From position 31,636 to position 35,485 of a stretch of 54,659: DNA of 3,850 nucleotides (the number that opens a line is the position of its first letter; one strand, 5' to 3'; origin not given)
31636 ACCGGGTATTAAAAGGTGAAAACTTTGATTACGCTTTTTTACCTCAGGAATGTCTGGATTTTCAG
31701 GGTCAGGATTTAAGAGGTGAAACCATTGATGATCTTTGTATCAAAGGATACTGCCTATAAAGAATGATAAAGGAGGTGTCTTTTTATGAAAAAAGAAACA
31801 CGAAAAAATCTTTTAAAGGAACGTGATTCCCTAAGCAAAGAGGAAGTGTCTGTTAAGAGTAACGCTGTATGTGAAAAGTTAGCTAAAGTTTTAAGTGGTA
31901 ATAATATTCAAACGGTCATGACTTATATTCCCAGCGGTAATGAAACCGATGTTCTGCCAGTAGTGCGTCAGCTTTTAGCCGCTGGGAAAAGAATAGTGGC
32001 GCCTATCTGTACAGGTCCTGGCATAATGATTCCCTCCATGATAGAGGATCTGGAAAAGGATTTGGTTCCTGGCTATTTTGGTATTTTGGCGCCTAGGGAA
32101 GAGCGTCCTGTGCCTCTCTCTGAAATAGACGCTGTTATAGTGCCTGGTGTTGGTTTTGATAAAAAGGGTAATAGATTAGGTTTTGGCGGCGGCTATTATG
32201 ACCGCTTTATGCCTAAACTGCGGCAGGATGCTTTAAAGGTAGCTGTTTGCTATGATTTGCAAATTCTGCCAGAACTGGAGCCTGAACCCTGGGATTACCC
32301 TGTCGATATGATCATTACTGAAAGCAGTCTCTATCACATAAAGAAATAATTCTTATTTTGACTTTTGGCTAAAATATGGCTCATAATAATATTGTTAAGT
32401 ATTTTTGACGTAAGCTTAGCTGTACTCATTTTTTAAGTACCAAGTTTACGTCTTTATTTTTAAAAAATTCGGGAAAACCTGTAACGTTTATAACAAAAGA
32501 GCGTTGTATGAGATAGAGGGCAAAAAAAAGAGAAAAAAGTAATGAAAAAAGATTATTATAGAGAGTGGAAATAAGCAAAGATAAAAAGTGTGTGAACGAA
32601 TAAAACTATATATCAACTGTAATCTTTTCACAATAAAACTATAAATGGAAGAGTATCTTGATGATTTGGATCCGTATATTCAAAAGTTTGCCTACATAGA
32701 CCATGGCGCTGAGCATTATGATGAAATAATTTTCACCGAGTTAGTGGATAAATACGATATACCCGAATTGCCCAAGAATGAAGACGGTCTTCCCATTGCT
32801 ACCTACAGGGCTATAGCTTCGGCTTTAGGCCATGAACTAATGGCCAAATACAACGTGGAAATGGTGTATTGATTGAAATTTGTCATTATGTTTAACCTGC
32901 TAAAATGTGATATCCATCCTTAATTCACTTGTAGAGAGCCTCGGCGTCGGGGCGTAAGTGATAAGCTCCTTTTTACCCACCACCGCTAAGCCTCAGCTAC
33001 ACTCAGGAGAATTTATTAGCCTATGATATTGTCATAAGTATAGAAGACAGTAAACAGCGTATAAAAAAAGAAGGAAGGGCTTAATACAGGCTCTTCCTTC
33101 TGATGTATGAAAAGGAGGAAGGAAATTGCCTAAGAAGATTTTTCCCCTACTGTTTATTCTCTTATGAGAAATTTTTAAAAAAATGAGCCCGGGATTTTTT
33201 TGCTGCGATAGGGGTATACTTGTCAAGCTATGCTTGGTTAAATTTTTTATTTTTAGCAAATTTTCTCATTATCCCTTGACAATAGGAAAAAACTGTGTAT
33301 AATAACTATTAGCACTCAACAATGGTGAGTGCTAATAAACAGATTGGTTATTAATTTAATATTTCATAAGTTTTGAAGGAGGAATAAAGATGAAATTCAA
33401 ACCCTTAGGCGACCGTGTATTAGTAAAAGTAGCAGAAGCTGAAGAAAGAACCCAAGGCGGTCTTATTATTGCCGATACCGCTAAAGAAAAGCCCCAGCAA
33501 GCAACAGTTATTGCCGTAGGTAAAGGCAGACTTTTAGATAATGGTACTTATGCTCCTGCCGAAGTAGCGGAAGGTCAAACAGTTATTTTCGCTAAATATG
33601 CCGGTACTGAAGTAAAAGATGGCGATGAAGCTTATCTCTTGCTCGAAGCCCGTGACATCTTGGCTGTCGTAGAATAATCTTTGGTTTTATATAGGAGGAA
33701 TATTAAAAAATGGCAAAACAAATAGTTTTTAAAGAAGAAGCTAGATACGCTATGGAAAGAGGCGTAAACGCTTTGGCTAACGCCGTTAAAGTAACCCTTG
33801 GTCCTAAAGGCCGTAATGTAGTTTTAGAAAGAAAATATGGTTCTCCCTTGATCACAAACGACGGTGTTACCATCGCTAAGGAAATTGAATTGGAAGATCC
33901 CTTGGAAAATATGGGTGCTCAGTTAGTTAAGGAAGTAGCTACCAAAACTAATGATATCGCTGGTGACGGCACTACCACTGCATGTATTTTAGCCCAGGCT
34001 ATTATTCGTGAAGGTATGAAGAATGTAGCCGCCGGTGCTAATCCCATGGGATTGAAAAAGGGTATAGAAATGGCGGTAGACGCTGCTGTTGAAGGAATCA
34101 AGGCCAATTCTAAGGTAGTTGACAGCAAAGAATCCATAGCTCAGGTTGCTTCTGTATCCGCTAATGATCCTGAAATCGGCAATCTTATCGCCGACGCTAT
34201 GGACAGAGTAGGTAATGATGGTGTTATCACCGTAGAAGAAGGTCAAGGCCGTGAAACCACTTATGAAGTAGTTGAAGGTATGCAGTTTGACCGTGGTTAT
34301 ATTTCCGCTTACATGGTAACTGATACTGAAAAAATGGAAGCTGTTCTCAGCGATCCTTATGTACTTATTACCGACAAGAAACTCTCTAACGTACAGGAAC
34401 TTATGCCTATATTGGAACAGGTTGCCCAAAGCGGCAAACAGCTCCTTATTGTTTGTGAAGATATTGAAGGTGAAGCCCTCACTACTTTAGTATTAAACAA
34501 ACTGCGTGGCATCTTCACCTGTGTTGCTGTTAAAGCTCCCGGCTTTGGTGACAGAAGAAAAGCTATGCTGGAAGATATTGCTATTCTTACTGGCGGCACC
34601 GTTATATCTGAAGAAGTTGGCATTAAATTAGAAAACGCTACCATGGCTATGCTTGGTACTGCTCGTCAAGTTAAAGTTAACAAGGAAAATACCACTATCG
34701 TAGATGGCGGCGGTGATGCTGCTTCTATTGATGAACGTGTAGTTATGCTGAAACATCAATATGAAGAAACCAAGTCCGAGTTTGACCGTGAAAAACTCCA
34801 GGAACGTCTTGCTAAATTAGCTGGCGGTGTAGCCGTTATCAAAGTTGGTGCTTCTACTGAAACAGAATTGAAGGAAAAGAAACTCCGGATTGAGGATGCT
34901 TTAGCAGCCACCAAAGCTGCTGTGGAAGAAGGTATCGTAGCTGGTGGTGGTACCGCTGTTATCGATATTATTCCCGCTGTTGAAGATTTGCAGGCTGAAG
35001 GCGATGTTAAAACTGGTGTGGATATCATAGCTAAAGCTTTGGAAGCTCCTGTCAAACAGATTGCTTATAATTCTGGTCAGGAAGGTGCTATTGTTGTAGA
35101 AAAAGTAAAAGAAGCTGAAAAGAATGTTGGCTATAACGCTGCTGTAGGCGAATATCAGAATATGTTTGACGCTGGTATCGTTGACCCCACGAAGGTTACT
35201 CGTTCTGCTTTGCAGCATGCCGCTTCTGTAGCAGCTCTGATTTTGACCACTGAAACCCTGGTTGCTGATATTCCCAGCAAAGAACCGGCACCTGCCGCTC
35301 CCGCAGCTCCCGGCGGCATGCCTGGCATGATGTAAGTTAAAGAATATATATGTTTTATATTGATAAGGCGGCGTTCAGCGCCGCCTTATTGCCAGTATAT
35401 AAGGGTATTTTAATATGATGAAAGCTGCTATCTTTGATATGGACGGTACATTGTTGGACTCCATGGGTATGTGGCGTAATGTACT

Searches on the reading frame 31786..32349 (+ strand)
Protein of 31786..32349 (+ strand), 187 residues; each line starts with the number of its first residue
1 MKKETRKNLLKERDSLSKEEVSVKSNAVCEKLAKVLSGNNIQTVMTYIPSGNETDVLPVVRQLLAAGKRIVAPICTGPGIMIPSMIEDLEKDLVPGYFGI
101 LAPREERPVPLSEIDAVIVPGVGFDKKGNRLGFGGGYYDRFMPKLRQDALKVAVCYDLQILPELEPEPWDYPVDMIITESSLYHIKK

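Call 81: search_protein_families(library=pfam, proteins=[window:31786-32349:+])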
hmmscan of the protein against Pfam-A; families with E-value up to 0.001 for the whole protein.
window:31786-32349:+ (187 aa): 1 family
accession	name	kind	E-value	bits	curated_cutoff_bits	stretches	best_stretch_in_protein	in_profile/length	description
PF01812.26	5-FTHF_cyc-lig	-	2.7e-43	148.5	27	1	2-179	1-186/186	5-formyltetrahydrofolate cyclo-ligase family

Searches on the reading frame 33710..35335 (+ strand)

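Call 81: search_protein_families(library=pfam, proteins=[window:33710-35335:+])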
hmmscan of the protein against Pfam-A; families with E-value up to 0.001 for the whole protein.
window:33710-35335:+ (541 aa): 1 family
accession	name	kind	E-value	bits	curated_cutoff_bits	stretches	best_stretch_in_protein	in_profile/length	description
PF00118.29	Cpn60_TCP1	-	5.2e-81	273.2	34.3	1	22-520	1-488/490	TCP-1/cpn60 chaperonin family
